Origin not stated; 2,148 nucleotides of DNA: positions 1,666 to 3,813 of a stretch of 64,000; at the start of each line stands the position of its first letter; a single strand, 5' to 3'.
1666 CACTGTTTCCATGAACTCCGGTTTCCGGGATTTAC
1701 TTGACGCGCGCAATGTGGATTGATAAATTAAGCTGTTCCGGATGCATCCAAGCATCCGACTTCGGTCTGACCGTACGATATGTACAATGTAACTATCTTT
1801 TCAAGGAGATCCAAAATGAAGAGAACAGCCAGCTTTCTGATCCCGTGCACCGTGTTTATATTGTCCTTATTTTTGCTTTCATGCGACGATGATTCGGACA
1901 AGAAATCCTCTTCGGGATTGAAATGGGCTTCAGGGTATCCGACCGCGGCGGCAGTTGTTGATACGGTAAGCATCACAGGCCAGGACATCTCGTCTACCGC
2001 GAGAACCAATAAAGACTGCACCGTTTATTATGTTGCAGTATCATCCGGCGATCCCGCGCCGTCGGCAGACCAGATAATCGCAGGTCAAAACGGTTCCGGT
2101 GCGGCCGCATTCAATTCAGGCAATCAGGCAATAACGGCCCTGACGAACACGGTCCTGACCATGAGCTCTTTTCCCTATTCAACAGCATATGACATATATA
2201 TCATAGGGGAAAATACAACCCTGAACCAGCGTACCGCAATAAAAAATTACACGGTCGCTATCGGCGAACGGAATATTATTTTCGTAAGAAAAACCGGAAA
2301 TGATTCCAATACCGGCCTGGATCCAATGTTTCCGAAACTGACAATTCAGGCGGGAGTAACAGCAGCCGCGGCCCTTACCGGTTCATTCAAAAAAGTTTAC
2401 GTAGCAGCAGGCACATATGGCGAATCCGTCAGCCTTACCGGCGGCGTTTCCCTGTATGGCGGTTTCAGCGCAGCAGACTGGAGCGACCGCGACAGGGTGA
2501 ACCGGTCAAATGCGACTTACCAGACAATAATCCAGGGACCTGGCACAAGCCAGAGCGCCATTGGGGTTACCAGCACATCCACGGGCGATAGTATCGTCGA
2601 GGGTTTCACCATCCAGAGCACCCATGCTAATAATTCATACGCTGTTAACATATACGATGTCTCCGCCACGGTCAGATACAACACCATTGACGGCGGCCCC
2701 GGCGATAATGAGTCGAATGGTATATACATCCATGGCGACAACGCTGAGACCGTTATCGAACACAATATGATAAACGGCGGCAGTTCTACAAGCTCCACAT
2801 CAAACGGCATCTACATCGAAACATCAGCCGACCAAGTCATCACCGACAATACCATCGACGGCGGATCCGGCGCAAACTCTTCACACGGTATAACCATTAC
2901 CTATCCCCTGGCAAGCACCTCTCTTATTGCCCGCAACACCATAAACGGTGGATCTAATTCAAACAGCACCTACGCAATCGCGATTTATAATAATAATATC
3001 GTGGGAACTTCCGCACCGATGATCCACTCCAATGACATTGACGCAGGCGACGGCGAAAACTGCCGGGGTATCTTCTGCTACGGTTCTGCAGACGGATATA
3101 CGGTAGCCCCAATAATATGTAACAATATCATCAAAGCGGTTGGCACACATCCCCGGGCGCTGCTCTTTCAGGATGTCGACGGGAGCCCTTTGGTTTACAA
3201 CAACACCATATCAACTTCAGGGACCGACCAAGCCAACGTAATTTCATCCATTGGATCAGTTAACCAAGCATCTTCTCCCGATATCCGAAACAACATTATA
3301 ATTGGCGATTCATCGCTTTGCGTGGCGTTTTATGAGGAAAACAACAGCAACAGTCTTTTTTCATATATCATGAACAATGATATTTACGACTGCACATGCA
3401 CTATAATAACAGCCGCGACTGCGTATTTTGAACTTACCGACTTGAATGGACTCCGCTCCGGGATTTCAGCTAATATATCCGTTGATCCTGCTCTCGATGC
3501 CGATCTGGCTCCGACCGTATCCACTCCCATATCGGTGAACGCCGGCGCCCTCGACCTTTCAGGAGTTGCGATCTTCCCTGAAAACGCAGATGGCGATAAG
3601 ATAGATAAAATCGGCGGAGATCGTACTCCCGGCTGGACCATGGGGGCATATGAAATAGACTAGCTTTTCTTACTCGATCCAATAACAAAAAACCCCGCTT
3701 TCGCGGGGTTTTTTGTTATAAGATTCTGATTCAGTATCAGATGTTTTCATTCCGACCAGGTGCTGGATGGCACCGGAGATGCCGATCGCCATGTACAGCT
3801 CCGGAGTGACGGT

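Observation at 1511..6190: Tandem-duplication fossil: etfA-tail and OMP-tail fragments fused by a 6-bp microhomology between two divergent beta-helix lipoprotein paralogs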

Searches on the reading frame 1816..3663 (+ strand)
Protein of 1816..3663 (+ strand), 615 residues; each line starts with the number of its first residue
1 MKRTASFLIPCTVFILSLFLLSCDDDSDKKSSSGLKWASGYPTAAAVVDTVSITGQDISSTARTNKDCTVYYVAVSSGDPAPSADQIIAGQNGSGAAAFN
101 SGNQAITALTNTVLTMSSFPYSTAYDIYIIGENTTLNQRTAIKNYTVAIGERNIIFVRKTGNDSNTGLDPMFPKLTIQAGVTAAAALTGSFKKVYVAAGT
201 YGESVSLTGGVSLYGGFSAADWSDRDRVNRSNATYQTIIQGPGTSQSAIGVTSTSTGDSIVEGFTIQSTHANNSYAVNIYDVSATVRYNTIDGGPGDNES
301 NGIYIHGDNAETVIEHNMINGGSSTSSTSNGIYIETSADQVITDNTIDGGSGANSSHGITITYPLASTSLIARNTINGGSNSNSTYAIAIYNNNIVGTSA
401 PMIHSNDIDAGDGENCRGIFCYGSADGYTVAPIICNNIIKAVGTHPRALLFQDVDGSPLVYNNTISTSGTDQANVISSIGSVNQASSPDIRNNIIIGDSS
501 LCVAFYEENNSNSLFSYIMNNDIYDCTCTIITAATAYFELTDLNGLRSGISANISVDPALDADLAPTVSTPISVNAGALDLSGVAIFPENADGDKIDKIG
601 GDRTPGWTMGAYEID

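Call 14: search_protein_families(library=pfam, proteins=[window:1816-3660:+], max_evalue=0.01)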
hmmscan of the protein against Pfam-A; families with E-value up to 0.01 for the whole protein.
window:1816-3660:+ (615 aa): 0 families

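Call 18: find_homologous_proteins(query=window:1816-3660:+, max_evalue=0.00001)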
Query window:1816-3660:+ (615 aa): 47 proteins with E <= 0.00001 among 8000 candidates.
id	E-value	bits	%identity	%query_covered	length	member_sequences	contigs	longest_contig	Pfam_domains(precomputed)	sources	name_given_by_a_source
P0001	0.0e+0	1334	100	100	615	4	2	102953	-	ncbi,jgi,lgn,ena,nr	ncbi:MAG TPA: right-handed parallel beta-helix repeat-containing protein [Spirochaetota bacterium]|n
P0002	3.1e-156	539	51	94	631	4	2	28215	-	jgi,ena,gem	-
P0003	3.3e-154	533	50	96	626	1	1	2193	-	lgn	-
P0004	3.8e-123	430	48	90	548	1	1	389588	-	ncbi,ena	-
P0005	2.5e-120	421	50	75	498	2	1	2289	PF05048.20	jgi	jgi:hypothetical protein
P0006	6.7e-110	387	49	76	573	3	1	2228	-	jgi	jgi:hypothetical protein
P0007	2.1e-108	382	48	76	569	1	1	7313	-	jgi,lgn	-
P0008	1.1e-101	359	40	99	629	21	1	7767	-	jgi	jgi:hypothetical protein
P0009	1.4e-66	243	33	100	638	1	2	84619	PF07602.18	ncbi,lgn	-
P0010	1.9e-65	240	47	54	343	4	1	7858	-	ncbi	-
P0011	3.7e-35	140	32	47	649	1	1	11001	PF13229.13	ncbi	-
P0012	4.2e-26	110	36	50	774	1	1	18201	-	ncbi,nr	ncbi:MAG: hypothetical protein GY754_35225 [bacterium]|nr:hypothetical protein [bacterium]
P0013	4.3e-26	110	31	77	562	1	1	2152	-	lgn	-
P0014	7.0e-26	109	29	76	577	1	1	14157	PF13229.13,PF07602.18,PF00404.25,PF05048.20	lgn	-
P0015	2.3e-25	107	30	74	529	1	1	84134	-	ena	-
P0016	3.7e-24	103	35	51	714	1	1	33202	PF13229.13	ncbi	-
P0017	8.5e-24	102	28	29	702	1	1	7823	PF05048.20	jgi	-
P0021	2.4e-19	88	36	46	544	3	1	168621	PF13229.13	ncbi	-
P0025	6.3e-16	76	31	74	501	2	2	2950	PF07602.18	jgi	jgi:hypothetical protein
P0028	2.3e-15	74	29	51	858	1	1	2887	PF05048.20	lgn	-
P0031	4.6e-14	70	29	78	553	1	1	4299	PF13229.13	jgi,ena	-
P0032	8.2e-14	69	33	53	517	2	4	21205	PF07602.18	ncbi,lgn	-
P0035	3.6e-12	64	27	70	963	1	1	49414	PF13229.13,PF05048.20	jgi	jgi:parallel beta-helix repeat protein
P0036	4.1e-12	64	27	77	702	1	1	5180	PF13229.13,PF05048.20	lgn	-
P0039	1.0e-11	62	29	52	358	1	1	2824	PF13229.13,PF07602.18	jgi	-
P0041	1.5e-11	62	28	40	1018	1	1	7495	PF13229.13,PF12708.13,PF07602.18,PF05048.20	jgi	-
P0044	1.0e-10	59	28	70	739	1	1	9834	PF07602.18,PF22842.4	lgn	-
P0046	9.5e-9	53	33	41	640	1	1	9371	PF13229.13,PF00041.28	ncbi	-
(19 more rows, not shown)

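Call 20: find_encoding_contigs(protein=P0002, flank=8000, max_places=4)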
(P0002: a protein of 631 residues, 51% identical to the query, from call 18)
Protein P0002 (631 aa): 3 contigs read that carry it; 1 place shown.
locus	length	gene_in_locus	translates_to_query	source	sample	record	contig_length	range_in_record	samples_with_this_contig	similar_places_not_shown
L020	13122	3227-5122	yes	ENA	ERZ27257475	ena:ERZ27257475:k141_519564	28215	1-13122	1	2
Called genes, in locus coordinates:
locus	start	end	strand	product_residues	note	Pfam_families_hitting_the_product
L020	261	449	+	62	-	PF00830:Ribosomal_L28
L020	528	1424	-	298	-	PF00126:HTH_1, PF03466:LysR_substrate, PF12727:PBP_like (weak)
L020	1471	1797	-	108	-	PF06133:Com_YlbF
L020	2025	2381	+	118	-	PF04519:Bactofilin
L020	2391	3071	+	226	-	PF13505:OMP_b-brl (weak), PF13568:OMP_b-brl_2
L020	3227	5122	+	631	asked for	-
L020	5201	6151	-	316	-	PF01012:ETF, PF00766:ETF_alpha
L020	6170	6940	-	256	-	PF01012:ETF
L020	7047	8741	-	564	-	PF00587:tRNA-synt_2b, PF04073:tRNA_edit, PF03129:HGTP_anticodon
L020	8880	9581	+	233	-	PF21778:DUF6873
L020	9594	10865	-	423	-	PF00990:GGDEF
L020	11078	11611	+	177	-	-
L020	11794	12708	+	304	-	PF00106:adh_short, PF08659:KR, PF13561:adh_short_C2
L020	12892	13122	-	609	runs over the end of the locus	PF00501:AMP-binding, PF23562:AMP-binding_C_3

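Call 21: find_encoding_contigs(protein=P0004, flank=8000, max_places=3)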
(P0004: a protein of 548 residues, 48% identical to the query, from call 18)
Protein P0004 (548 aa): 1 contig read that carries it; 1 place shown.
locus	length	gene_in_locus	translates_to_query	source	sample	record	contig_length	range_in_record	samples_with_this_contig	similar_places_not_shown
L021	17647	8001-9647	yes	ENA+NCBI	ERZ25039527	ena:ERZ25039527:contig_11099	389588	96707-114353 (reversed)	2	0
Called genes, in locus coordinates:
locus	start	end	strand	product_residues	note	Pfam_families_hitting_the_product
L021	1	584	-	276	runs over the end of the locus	PF01578:Cytochrom_C_asm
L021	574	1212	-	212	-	PF13241:NAD_binding_7, PF14824:Sirohm_synth_M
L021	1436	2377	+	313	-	PF06325:PrmA, PF02005:TRM (weak), PF05175:MTS, PF03602:Cons_hypoth95, PF10294:Methyltransf_16 (weak), PF02475:TRM5-TYW2_MTfase, PF13649:Methyltransf_25, PF13847:Methyltransf_31, +4 more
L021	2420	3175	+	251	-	PF20260:PUA_4, PF04452:Methyltrans_RNA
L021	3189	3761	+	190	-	PF06271:RDD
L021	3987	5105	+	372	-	PF02310:B12-binding, PF04055:Radical_SAM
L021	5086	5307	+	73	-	-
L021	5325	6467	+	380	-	PF08541:ACP_syn_III_C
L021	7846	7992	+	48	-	-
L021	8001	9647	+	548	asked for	-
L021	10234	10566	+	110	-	-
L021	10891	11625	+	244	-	PF07969:Amidohydro_3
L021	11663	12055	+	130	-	PF07969:Amidohydro_3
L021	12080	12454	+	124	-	PF01979:Amidohydro_1 (weak), PF07969:Amidohydro_3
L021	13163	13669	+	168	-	-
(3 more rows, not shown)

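Call 33: find_encoding_contigs(protein=P0008, flank=8000, max_places=4)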
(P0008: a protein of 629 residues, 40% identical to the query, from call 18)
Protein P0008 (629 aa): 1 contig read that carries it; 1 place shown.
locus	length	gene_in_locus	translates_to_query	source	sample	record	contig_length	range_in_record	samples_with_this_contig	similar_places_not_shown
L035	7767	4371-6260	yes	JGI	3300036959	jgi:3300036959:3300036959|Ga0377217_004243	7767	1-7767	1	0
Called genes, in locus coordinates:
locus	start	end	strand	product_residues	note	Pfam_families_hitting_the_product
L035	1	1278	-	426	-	?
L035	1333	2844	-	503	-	PF11737:DUF3300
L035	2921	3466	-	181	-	PF01035:DNA_binding_1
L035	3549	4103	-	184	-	PF02659:Mntp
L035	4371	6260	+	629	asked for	-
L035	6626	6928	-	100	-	PF01541:GIY-YIG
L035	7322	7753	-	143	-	-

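Call 45: find_encoding_contigs(protein=P0001, flank=6000, max_places=10)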
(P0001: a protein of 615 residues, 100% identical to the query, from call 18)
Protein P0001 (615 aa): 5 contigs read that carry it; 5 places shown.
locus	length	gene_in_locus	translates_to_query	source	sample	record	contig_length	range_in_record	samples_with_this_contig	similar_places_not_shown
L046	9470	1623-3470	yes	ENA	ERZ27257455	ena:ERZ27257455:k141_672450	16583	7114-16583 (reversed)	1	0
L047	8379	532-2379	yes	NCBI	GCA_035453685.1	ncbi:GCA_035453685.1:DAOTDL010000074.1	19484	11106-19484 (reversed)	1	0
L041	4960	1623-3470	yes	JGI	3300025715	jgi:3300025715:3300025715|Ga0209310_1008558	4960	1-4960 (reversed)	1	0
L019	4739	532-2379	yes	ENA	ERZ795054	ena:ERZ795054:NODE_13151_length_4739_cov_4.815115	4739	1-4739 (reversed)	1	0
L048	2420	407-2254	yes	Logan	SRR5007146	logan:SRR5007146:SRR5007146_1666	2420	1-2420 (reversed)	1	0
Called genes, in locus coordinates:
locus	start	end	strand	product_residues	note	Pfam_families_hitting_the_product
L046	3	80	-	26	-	?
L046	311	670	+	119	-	PF04519:Bactofilin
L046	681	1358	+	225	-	PF13568:OMP_b-brl_2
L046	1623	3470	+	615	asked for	-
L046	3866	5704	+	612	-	-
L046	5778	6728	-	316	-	PF01012:ETF, PF00766:ETF_alpha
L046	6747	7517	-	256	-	PF01012:ETF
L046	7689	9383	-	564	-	PF00587:tRNA-synt_2b, PF04073:tRNA_edit, PF03129:HGTP_anticodon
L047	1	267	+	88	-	?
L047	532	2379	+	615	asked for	-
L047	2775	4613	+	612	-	-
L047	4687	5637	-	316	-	PF01012:ETF, PF00766:ETF_alpha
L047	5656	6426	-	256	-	PF01012:ETF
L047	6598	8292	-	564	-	PF00587:tRNA-synt_2b, PF04073:tRNA_edit, PF03129:HGTP_anticodon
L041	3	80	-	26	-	?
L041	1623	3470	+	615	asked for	-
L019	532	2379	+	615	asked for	-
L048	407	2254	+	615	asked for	-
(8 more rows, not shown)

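Call 48: list_cluster_members(proteins=[window:1816-3663:+, window:4059-5897:+, window:874-1551:+, window:5971-6921:-])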
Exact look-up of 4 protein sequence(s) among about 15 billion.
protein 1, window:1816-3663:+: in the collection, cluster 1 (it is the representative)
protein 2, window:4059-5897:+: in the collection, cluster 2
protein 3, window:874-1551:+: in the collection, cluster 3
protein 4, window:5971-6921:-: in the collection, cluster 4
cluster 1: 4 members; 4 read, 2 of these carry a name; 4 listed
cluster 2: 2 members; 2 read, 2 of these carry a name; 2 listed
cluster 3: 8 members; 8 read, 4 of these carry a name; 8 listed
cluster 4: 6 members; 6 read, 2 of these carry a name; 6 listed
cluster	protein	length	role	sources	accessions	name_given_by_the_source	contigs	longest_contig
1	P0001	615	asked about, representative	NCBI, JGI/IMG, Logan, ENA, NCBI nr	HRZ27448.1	MAG TPA: right-handed parallel beta-helix repeat-containing protein [Spirochaetota ... | right-handed parallel beta-helix repeat-containing protein [Spirochaetota bacterium]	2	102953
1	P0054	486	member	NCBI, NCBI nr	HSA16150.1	MAG TPA: right-handed parallel beta-helix repeat-containing protein, partial ... | right-handed parallel beta-helix repeat-containing protein [Spirochaetota bacterium]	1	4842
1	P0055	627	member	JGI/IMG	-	-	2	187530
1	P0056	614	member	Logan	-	-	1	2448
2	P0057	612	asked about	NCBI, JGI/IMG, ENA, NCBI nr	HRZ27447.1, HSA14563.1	MAG TPA: hypothetical protein P5346_07445 [Spirochaetota bacterium] | hypothetical protein [Spirochaetota bacterium]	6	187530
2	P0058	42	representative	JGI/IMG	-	uncharacterized protein YbjQ (UPF0145 family)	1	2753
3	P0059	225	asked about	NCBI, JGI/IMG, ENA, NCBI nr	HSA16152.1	MAG TPA: outer membrane beta-barrel protein [Spirochaetota bacterium] | outer membrane beta-barrel protein [Spirochaetota bacterium]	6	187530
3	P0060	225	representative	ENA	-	-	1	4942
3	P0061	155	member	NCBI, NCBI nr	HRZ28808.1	MAG TPA: hypothetical protein P5295_18495, partial [Spirochaetota bacterium] | hypothetical protein [Spirochaetota bacterium]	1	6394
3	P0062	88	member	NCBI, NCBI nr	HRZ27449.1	MAG TPA: hypothetical protein P5295_11630, partial [Spirochaetota bacterium] | hypothetical protein [Spirochaetota bacterium]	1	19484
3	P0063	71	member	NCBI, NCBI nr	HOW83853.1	MAG TPA: hypothetical protein PK573_14935, partial [Spirochaetota bacterium] | hypothetical protein [Spirochaetota bacterium]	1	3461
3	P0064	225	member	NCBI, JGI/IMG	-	-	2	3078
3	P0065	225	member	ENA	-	-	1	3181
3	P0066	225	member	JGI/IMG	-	-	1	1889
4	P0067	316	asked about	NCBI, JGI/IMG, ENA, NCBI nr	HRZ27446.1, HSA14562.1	MAG TPA: electron transfer flavoprotein subunit alpha/FixB family protein [Spirochaetota ... | electron transfer flavoprotein subunit alpha/FixB family protein [Spirochaetota bacterium]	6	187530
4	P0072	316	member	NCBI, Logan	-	-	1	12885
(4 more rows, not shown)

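Call 50: find_encoding_contigs(protein=P0056, flank=6000, max_places=5)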
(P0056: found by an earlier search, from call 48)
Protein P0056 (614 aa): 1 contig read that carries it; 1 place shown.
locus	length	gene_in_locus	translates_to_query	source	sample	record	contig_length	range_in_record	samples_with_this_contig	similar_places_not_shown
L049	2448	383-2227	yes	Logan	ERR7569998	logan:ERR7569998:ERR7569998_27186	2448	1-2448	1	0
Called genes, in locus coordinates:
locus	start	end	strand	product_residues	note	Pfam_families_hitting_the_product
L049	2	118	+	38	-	?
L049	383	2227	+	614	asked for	-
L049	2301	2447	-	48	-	?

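Call 51: find_encoding_contigs(protein=P0060, flank=6000, max_places=5)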
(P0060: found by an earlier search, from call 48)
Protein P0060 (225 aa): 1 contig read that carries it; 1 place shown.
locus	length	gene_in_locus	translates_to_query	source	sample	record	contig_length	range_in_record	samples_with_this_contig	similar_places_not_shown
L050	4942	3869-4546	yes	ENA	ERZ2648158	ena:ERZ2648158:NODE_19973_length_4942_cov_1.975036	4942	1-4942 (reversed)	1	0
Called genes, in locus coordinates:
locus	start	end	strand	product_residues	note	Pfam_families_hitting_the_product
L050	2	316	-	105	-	?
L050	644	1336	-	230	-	-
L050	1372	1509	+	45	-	-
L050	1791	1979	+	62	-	PF00830:Ribosomal_L28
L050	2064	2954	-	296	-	PF00126:HTH_1, PF03466:LysR_substrate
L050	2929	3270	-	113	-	PF06133:Com_YlbF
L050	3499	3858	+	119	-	PF04519:Bactofilin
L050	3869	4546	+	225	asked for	PF13568:OMP_b-brl_2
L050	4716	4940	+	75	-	?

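Call 57: find_encoding_contigs(protein=P0072, flank=10000, max_places=5)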
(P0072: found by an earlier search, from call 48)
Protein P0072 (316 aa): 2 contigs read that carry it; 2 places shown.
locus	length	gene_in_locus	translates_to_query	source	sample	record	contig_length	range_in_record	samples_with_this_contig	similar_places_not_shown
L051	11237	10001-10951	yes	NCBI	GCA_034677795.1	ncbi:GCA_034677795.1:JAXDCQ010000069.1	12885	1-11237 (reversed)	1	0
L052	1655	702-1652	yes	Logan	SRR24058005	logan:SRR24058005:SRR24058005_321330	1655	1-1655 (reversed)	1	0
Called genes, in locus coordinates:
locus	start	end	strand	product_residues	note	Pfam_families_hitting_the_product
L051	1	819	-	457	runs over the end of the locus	PF02386:TrkH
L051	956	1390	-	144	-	PF00226:DnaJ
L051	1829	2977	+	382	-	PF00478:IMPDH, PF03060:NMO, PF01070:FMN_dh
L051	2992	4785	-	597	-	PF01144:CoA_trans (faint)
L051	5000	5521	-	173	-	-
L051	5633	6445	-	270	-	PF00899:ThiF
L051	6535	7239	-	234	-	PF21778:DUF6873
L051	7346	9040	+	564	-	PF00587:tRNA-synt_2b, PF04073:tRNA_edit, PF03129:HGTP_anticodon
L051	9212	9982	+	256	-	PF01012:ETF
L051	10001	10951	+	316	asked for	PF01012:ETF, PF00766:ETF_alpha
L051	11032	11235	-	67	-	?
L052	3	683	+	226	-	?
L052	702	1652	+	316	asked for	PF01012:ETF, PF00766:ETF_alpha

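Call 76: search_protein_families(library=pfam, proteins=[window:1816-3660:+], max_evalue=10)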
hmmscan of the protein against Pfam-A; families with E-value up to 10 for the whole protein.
window:1816-3660:+ (615 aa): 0 families

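Call 77: search_protein_families(library=ncbifam, proteins=[window:1816-3660:+], max_evalue=1)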
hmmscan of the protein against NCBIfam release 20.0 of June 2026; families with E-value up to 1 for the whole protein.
window:1816-3660:+ (615 aa): 0 families
